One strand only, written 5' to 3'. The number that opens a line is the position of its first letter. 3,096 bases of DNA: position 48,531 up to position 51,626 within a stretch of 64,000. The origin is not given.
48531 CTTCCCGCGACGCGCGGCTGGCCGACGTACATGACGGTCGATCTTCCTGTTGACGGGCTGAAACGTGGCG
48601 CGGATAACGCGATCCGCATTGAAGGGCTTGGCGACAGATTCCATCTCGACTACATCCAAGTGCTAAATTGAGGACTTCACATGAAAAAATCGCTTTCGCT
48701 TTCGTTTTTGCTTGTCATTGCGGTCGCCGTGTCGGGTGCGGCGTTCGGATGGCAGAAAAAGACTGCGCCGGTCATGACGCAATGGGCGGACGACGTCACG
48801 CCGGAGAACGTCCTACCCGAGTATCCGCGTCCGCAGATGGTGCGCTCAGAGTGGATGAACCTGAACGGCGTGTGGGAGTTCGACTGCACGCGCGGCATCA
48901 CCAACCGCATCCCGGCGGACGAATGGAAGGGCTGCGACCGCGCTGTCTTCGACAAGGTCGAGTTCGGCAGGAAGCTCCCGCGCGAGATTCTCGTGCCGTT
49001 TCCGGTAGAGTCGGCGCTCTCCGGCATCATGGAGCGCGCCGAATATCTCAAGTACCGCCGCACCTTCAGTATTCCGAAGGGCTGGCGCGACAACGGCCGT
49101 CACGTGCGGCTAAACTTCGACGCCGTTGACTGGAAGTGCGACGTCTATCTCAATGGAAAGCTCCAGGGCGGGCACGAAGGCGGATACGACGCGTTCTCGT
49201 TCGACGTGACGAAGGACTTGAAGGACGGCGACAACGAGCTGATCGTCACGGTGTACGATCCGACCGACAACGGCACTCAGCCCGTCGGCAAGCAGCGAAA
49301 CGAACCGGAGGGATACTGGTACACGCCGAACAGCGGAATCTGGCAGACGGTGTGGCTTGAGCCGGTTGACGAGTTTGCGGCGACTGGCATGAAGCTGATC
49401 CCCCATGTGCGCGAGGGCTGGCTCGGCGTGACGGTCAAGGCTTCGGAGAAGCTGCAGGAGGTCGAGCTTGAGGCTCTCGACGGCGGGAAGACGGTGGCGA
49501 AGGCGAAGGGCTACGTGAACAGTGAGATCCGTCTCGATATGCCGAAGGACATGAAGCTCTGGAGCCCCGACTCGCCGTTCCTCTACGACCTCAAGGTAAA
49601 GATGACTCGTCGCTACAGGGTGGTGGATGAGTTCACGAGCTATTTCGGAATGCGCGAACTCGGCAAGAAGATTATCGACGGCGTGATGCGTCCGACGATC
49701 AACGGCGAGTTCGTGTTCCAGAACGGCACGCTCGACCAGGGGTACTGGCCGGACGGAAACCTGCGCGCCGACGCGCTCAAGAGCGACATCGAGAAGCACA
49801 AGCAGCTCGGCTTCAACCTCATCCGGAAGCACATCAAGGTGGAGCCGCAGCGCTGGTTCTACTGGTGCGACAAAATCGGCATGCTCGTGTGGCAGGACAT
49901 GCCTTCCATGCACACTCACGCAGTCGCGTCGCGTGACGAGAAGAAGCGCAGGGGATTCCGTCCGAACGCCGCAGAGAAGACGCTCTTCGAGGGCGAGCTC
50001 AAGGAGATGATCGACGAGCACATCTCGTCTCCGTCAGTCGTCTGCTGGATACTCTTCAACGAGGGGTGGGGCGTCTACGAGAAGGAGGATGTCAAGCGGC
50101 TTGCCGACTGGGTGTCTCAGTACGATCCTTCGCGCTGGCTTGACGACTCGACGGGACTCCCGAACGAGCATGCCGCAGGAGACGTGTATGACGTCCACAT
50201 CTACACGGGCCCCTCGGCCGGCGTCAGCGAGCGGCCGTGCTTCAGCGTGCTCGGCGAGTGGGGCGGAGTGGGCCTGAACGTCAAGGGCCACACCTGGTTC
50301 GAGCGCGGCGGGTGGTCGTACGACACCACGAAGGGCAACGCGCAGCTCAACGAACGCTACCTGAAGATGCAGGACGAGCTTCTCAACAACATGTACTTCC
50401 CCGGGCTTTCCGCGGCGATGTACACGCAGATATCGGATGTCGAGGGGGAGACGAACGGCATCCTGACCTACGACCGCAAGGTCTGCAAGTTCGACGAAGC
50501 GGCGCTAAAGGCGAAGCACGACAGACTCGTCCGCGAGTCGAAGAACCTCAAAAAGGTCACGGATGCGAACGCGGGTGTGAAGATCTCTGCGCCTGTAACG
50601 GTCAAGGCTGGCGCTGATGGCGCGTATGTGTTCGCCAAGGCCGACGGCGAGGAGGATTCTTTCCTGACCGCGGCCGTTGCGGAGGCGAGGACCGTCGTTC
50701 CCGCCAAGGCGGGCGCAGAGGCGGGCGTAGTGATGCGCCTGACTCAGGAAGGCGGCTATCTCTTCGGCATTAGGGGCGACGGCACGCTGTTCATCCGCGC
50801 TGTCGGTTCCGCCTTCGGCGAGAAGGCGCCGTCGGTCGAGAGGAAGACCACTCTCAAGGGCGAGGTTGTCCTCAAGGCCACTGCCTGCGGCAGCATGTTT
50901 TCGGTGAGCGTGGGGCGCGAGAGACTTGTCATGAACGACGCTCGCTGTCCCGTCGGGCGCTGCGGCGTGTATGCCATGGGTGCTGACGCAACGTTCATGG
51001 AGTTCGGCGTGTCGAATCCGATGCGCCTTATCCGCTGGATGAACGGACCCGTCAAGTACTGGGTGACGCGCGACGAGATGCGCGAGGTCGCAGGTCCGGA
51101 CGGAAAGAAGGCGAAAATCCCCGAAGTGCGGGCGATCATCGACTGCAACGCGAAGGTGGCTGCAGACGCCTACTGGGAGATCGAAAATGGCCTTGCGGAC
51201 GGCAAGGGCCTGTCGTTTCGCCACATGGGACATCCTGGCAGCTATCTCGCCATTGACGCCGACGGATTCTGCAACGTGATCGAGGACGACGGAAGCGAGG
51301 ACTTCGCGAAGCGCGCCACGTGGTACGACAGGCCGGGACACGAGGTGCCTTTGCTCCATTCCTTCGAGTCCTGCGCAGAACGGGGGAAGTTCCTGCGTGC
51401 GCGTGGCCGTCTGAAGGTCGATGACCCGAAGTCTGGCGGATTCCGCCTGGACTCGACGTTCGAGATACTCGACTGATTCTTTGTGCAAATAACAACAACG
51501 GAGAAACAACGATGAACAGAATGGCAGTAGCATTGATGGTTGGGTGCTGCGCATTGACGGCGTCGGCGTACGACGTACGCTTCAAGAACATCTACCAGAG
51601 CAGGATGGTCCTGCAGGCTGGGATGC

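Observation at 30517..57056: Five promoters share one direct-repeat operator with identical geometry: a candidate AraC/XylR-type regulon linking GH operons and the giant proteins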

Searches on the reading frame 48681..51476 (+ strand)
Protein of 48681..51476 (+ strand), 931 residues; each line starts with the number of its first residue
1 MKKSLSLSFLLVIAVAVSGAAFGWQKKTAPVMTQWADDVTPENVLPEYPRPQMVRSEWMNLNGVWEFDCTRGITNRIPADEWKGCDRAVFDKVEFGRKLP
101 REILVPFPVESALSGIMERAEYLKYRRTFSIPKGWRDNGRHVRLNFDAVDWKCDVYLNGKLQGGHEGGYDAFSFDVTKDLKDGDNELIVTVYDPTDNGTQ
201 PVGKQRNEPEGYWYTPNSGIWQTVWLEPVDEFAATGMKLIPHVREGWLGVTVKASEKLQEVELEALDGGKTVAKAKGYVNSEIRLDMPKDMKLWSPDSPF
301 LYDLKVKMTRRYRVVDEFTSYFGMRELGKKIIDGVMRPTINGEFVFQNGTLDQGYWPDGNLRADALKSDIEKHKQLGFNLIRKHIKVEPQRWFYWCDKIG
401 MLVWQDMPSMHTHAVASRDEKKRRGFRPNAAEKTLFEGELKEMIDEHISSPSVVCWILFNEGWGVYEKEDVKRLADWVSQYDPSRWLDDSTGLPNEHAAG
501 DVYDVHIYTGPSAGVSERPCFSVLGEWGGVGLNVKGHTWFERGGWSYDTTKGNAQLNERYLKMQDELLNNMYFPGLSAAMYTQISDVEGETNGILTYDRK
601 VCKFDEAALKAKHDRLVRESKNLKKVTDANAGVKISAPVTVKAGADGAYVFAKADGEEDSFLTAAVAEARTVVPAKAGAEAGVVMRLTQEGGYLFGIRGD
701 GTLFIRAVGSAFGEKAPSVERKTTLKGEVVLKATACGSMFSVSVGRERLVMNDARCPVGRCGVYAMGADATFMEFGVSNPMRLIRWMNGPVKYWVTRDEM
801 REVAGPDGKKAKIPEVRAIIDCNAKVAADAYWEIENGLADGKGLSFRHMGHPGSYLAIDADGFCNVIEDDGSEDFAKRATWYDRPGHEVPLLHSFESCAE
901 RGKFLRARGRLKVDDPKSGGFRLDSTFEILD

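Call 4: search_protein_families(library=pfam, proteins=[window:48681-51476:+])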
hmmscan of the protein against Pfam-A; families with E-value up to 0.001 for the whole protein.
window:48681-51476:+ (931 aa): 5 families
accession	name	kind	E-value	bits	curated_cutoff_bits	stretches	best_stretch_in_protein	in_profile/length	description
PF02837.24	Glyco_hydro_2_N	-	1.3e-16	61.5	28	1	60-226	3-165/169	Glycosyl hydrolases family 2, sugar binding domain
PF05270.19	AbfB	-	1.1e-13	51.9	22.8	1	823-928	30-136/137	Alpha-L-arabinofuranosidase B (ABFB) domain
PF22666.2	Glyco_hydro_2_N2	-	1.2e-10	42.2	27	1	123-206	50-132/167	Glycosyl hydrolase 2 galactose-binding domain-like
PF00703.27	Glyco_hydro_2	-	1.8e-08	35.5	23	1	270-325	54-109/109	Glycosyl hydrolases family 2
PF02836.23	Glyco_hydro_2_C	-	3.4e-08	33.4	21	1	363-486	35-157/302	Glycosyl hydrolases family 2, TIM barrel domain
